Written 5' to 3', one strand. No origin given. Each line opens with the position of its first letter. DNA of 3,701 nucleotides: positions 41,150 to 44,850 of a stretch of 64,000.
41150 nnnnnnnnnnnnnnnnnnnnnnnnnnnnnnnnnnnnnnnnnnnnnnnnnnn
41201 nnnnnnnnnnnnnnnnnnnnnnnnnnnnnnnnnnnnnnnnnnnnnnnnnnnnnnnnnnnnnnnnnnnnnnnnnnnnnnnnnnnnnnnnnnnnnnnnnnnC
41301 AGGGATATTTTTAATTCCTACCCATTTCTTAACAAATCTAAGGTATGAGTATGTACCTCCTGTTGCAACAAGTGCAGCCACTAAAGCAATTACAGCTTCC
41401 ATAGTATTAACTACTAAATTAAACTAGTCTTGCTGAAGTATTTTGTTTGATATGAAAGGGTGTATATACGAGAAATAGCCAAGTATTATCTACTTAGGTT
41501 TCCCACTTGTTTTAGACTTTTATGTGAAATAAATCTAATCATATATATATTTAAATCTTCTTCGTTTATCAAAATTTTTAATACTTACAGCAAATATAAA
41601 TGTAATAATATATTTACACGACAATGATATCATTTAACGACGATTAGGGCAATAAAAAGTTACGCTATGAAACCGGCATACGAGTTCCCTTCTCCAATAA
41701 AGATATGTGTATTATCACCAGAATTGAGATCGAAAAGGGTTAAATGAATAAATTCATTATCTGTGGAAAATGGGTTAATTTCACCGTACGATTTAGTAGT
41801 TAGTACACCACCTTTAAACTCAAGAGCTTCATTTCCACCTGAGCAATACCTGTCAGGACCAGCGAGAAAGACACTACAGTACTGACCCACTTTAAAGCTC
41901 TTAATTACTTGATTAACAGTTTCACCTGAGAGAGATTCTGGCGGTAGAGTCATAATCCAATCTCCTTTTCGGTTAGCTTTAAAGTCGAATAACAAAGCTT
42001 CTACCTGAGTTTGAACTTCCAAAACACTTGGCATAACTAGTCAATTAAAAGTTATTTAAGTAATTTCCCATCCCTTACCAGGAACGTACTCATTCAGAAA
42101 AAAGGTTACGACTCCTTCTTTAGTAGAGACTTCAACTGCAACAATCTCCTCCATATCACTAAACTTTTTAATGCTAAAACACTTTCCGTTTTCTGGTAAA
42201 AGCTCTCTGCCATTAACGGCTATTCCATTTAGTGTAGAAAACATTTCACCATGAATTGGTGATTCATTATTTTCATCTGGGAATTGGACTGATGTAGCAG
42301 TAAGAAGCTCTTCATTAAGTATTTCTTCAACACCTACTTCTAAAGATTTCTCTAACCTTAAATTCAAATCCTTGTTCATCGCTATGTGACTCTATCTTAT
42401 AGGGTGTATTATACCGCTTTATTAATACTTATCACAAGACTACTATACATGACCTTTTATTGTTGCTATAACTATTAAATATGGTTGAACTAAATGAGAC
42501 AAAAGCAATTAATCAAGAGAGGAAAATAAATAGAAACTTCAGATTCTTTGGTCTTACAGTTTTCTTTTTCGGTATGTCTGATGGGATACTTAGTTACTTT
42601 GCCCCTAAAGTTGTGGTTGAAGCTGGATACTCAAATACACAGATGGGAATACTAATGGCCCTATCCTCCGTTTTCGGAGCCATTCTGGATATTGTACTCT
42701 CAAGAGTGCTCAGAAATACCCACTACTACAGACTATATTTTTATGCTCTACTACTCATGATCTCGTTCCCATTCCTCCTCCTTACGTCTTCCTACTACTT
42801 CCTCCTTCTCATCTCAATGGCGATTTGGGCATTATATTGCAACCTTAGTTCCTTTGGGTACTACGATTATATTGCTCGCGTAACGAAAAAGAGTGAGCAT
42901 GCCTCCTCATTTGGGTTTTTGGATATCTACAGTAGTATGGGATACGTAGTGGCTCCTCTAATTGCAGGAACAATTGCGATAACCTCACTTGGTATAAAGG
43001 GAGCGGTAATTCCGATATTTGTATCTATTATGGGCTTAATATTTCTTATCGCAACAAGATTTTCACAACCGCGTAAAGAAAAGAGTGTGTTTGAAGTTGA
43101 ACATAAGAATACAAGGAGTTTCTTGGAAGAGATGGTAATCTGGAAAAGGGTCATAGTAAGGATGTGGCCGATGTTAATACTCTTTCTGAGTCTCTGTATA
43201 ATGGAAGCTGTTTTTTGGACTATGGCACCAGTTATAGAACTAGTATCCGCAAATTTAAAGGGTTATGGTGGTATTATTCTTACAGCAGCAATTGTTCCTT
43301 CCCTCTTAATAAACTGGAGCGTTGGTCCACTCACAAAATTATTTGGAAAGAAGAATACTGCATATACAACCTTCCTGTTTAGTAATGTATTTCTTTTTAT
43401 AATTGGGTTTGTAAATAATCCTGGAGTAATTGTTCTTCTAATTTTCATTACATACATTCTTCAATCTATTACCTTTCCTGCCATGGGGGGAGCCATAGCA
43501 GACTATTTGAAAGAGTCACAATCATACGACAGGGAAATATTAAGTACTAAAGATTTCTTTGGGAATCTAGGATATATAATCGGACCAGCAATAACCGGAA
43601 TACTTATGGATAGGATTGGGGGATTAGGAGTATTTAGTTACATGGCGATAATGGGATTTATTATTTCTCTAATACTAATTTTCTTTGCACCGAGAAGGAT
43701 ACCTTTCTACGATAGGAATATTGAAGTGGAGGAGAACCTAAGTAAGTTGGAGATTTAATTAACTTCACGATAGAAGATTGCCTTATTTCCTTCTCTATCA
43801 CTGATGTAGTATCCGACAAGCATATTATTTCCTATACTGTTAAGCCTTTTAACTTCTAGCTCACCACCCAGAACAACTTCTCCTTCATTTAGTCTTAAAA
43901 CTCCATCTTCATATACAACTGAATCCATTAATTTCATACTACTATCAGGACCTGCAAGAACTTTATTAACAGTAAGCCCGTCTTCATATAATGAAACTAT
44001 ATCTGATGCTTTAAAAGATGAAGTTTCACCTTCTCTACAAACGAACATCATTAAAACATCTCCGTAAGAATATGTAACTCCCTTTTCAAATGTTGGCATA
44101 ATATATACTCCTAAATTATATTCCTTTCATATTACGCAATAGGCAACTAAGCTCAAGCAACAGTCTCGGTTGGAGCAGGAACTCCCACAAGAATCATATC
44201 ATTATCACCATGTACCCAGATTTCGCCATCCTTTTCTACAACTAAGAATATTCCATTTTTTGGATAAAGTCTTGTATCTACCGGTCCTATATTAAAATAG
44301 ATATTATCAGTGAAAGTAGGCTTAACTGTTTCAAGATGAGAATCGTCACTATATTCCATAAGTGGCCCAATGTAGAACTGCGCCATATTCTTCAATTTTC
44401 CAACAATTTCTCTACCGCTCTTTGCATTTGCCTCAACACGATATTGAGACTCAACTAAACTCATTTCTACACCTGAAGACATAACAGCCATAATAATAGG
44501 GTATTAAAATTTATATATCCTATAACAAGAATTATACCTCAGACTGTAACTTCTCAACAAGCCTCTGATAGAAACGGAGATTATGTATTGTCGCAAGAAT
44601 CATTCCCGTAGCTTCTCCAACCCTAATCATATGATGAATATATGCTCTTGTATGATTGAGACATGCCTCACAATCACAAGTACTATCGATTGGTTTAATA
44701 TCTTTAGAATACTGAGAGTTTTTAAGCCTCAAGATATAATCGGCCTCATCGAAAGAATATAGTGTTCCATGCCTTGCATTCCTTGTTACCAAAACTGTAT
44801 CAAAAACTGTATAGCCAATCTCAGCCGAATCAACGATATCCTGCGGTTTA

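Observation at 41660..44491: Duplicated two-gene cassette of four paralogous small proteins flanking an MFS transporter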

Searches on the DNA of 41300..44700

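Call 51: search_rna_families(source=window, start=41300, end=44700, threshold=evalue, max_evalue=1)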
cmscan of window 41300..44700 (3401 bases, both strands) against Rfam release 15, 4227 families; matches with E-value up to 1: 0.
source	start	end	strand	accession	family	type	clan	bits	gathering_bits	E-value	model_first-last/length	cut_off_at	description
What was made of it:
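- Tried and rejected: Rfam: nothing in the region (call 51).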

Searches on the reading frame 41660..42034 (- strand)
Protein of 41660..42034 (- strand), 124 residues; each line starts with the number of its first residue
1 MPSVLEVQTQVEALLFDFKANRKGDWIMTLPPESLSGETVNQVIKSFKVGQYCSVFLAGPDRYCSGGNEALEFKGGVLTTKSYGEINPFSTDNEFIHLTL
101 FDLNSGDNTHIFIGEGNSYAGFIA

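Call 4: search_protein_families(library=pfam, proteins=[window:41660-42034:-], max_evalue=1)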
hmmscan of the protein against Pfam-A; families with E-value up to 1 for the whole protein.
window:41660-42034:- (124 aa): 0 families

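Call 5: search_protein_families(library=ncbifam, proteins=[window:41660-42034:-], max_evalue=1)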
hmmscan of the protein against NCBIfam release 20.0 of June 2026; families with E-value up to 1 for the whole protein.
window:41660-42034:- (124 aa): 0 families

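Call 6: list_cluster_members(proteins=[window:41660-42034:-, window:42056-42379:-, window:43755-44099:-, window:44153-44491:-, window:38177-38515:-, window:42481-43758:+, window:46626-47516:-])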
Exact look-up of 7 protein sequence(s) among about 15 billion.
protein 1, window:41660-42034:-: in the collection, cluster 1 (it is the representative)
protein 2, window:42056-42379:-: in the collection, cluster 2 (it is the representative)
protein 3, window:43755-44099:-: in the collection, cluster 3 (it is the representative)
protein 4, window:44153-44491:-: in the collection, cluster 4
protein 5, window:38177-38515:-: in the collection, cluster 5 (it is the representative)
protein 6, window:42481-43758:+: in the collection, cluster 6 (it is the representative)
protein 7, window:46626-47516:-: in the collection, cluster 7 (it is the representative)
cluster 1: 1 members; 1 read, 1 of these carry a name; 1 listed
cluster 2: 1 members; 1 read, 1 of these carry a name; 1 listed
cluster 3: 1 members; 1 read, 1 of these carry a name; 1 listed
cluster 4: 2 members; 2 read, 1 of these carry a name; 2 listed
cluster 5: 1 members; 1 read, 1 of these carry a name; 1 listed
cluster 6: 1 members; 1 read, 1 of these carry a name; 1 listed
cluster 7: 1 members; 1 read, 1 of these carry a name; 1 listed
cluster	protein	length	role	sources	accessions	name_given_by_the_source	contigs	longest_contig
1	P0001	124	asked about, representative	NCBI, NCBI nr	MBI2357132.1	hypothetical protein HYV12_03740 [Candidatus Dojkabacteria bacterium] | hypothetical protein [Candidatus Dojkabacteria bacterium]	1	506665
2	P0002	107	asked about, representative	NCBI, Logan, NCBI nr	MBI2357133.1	hypothetical protein HYV12_03745 [Candidatus Dojkabacteria bacterium] | hypothetical protein [Candidatus Dojkabacteria bacterium]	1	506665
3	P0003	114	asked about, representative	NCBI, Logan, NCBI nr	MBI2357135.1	hypothetical protein HYV12_03755 [Candidatus Dojkabacteria bacterium] | hypothetical protein [Candidatus Dojkabacteria bacterium]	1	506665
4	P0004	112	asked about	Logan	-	-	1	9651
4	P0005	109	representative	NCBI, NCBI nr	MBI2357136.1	hypothetical protein HYV12_03760 [Candidatus Dojkabacteria bacterium] | hypothetical protein [Candidatus Dojkabacteria bacterium]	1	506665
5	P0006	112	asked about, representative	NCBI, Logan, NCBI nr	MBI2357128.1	hypothetical protein HYV12_03720 [Candidatus Dojkabacteria bacterium] | hypothetical protein [Candidatus Dojkabacteria bacterium]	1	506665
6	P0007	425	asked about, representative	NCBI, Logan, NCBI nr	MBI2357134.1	MFS transporter [Candidatus Dojkabacteria bacterium]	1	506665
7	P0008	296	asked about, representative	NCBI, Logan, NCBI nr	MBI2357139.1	hypothetical protein HYV12_03775 [Candidatus Dojkabacteria bacterium] | hypothetical protein [Candidatus Dojkabacteria bacterium]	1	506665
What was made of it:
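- Organism and singleton clusters (call 6).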

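Call 7: find_homologous_proteins(query=window:41660-42034:-, max_evalue=0.01)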
Query window:41660-42034:- (124 aa): 1 proteins with E <= 0.01 among 2 candidates.
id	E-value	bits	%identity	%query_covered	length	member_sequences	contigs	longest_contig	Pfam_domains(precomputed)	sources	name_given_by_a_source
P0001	4.8e-78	277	100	100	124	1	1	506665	-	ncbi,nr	ncbi:hypothetical protein HYV12_03740 [Candidatus Dojkabacteria bacterium]|nr:hypothetical protein [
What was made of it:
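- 41660..42034 (-): A: 124-aa acidic soluble orphan protein, second gene of the second pair. It has the weakest coding signal of the four. Only a self hit (call 7).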

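Call 58: search_protein_families(library=phrogs, proteins=[window:41660-42034:-], max_evalue=1)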
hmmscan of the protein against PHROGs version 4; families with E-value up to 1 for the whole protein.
window:41660-42034:- (124 aa): 1 family
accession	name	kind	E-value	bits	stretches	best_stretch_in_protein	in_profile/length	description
phrog_19218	-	unknown function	0.16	13.3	1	43-73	37-66/78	-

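Call 59: search_protein_families(library=padloc, proteins=[window:41660-42034:-], max_evalue=1)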
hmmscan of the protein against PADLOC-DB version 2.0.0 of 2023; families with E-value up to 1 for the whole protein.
window:41660-42034:- (124 aa): 0 families

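Call 77: search_solved_structures(query=window:41660-42034:-, max_evalue=1)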
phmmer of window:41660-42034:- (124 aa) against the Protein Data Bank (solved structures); distinct sequences matched with E-value up to 1: 0.

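Call 80: search_dna_similar(query=window:41660-42034:-, collection=phages, mode=protein, max_evalue=0.1, max_rows=5)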
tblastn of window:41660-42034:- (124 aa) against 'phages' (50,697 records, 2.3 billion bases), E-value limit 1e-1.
No match.

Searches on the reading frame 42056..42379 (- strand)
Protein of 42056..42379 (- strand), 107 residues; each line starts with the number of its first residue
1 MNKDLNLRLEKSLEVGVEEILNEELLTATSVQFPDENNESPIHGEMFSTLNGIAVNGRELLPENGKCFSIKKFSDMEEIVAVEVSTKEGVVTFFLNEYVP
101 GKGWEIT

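Call 4: search_protein_families(library=pfam, proteins=[window:42056-42379:-], max_evalue=1)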
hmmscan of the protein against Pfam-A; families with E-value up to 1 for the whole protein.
window:42056-42379:- (107 aa): 2 families
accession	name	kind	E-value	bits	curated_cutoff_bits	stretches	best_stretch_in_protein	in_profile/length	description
PF22465.2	Spike_JR2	-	0.031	14.6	26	1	13-80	9-72/76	Spike protein P1, second jelly-roll domain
PF16676.10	FOXO-TAD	-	0.17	12.8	27.4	1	3-26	6-30/42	Transactivation domain of FOXO protein family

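Call 5: search_protein_families(library=ncbifam, proteins=[window:42056-42379:-], max_evalue=1)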
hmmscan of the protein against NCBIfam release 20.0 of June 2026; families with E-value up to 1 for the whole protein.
window:42056-42379:- (107 aa): 0 families

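Call 31: search_protein_representatives(protein=window:42056-42379:-)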
Query: 107 residues. Proteins with E-value up to 0.001 (for the whole library): 3; up to 1e-10: 2; up to 1e-30: 1. The best 3 are listed.
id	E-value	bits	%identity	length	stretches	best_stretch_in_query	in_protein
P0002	2.5e-63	227.0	100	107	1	1-107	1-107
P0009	1.1e-11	61.1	25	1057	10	29-77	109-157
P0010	2.6e-04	37.5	26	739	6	29-78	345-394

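Call 33: search_protein_families(library=pfam, proteins=[P0009, P0010], max_evalue=0.1)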
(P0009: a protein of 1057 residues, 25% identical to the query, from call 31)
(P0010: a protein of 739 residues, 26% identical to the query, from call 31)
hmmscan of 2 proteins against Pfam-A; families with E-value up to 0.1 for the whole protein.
P0009 (1057 aa): 10 families
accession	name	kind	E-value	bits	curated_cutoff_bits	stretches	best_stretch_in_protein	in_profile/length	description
PF25359.1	PH_met_RdRP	-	5.8e-12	46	27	0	657-688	50-81/220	Metazoan RdRP associated PH-like domain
PF11502.13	BCL9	-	2.2e-11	43.9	25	0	931-946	22-37/39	B-cell lymphoma 9 protein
PF14793.11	DUF4478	-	2.4e-10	40.8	25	0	891-922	3-34/109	Pyrimidine/purine nucleotide 5'-monophosphate nucleosidases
PF03603.18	DNA_III_psi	-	1.4e-08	35.5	22.2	0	856-913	56-116/127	DNA polymerase III psi subunit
PF24136.1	DUF7403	-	1.8e-06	28.4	27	0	874-904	5-35/106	Domain of unknown function (DUF7403)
PF10584.14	Proteasome_A_N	-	3.2e-06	27.1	27.7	0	515-522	10-17/23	Proteasome subunit A N-terminal signature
PF18113.7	Rbx_binding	-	4.5e-05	23.6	22.1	0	544-565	32-53/71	Rubredoxin binding C-terminal domain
PF17644.7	30K_MP_core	-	6.8e-05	23.2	25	0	602-633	33-64/138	Jelly-roll domain of 30K viral movement proteins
PF06502.16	Equine_IAV_S2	-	0.00029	21.3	21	0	486-503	20-37/67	Equine infectious anaemia virus S2 protein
PF12976.13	DUF3860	-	0.0056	17.1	27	0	250-289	47-83/93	Domain of Unknown Function with PDB structure (DUF3860)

P0010 (739 aa): 8 families
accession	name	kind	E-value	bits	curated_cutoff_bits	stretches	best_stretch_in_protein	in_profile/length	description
PF11301.13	DUF3103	-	1.6e-15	57.4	25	0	203-246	175-214/351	Protein of unknown function (DUF3103)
PF14793.11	DUF4478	-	4.5e-10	39.9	25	0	180-211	3-34/109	Pyrimidine/purine nucleotide 5'-monophosphate nucleosidases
PF10584.14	Proteasome_A_N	-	6.7e-07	29.3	27.7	0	119-126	10-17/23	Proteasome subunit A N-terminal signature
PF08071.17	RS4NT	-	2.3e-06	27.9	27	0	374-390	6-22/37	RS4NT (NUC023) domain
PF11502.13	BCL9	-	7e-06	26.2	25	0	660-674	22-36/39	B-cell lymphoma 9 protein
PF21965.2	SAMP2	-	0.00057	20.7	27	0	200-223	18-41/63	Small archaeal modifier protein 2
PF12923.12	RRP7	-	0.019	15.5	23.3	0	258-284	84-110/120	Ribosomal RNA-processing protein 7 (RRP7) C-terminal domain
PF07536.20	HWE_HK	-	0.081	14.1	22.8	0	193-242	32-81/83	HWE histidine kinase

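Call 58: search_protein_families(library=phrogs, proteins=[window:42056-42379:-], max_evalue=1)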
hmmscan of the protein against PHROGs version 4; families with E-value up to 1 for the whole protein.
window:42056-42379:- (107 aa): 0 families

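Call 59: search_protein_families(library=padloc, proteins=[window:42056-42379:-], max_evalue=1)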
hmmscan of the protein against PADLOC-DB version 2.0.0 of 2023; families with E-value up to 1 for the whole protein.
window:42056-42379:- (107 aa): 1 family
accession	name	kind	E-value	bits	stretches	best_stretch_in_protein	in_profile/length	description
PDLC02263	AbiEi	-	0.046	11.5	1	40-83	50-92/244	AbiEi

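Call 78: search_solved_structures(query=window:42056-42379:-, max_evalue=1)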
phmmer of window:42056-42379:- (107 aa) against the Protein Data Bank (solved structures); distinct sequences matched with E-value up to 1: 1.
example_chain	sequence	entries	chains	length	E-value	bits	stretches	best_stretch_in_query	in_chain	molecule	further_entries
8wrg_A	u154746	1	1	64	0.48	14.1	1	51-93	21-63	Transcriptional coactivator YAP1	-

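Call 81: search_dna_similar(query=window:42056-42379:-, collection=phages, mode=protein, max_evalue=0.1, max_rows=5)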
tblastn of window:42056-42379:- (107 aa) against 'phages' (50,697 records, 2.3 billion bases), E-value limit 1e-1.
No match.

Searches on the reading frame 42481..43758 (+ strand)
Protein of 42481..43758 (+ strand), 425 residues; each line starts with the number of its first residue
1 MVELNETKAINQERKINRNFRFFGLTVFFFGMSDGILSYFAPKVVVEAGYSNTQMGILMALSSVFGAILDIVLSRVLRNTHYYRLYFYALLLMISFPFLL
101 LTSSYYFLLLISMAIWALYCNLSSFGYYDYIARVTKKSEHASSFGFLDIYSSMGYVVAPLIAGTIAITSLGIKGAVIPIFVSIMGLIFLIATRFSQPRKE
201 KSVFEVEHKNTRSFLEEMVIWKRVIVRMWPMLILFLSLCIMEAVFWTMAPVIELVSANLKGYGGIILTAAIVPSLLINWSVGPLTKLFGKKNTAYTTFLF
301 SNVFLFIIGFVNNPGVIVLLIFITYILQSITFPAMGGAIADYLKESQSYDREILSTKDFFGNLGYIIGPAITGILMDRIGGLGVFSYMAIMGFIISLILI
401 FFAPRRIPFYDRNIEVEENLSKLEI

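Call 4: search_protein_families(library=pfam, proteins=[window:42481-43758:+], max_evalue=1)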
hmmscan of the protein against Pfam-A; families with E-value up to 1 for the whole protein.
window:42481-43758:+ (425 aa): 3 families
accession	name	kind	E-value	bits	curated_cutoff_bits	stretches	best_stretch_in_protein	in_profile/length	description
PF07690.21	MFS_1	-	6.4e-31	108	33.4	2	25-270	3-244/347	Major Facilitator Superfamily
PF12832.13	MFS_1_like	-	0.00035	20.2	25.2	3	19-142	213-337/373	MFS_1 like family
PF05977.19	MFS_3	-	0.0012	17.9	27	1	268-398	52-185/524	Transmembrane secretion effector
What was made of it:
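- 42481..43758 (+): MFS_1 transporter (425 aa) between the two pairs. Pfam MFS_1 at 6.4e-31 (call 4).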

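Call 5: search_protein_families(library=ncbifam, proteins=[window:42481-43758:+], max_evalue=1)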
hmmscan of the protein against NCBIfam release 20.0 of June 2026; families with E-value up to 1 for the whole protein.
window:42481-43758:+ (425 aa): 5 families
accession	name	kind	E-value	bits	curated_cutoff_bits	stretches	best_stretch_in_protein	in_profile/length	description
TIGR00900.1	2A0121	subfamily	7.6e-11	41.9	319.6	2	264-402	37-176/364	H+ Antiporter protein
TIGR00880.1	2_A_01_02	superfamily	8.8e-07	29.1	131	2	268-404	6-139/141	multidrug resistance protein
TIGR00893.1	2A0114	subfamily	2.6e-05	23.3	395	1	259-401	262-397/399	D-galactonate transporter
TIGR00895.1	2A0115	subfamily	0.065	12.1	418.55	1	25-165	257-397/398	aromatic acid/H+ symport family MFS transporter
TIGR00881.1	2A0104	subfamily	0.1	11.6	407.75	1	39-196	16-172/379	phosphoglycerate transporter protein PgtP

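Call 62: find_related_loci(query=A2, collection=metagenome_contigs, flank=4000)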
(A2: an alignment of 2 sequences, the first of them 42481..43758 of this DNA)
Query A2 (425 aa) in metagenome_contigs; peptide patterns used: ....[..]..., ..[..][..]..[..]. (x = any residue, [..] = any of these).
487 stretches matched a pattern, but none encodes a relative of the query by tblastn (E <= 1e-3).

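Call 65: find_related_loci(query=window:42481-43758:+, collection=metagenome_contigs, flank=4000)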
Query window:42481-43758:+ (425 aa) in metagenome_contigs; peptide patterns used: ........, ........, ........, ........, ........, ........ (x = any residue, [..] = any of these).
122 stretches matched a pattern; 1 encode a relative of the query (tblastn E <= 1e-3); 1 distinct loci.
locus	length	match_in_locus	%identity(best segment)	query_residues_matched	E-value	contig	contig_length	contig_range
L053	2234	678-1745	34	54-407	3e-65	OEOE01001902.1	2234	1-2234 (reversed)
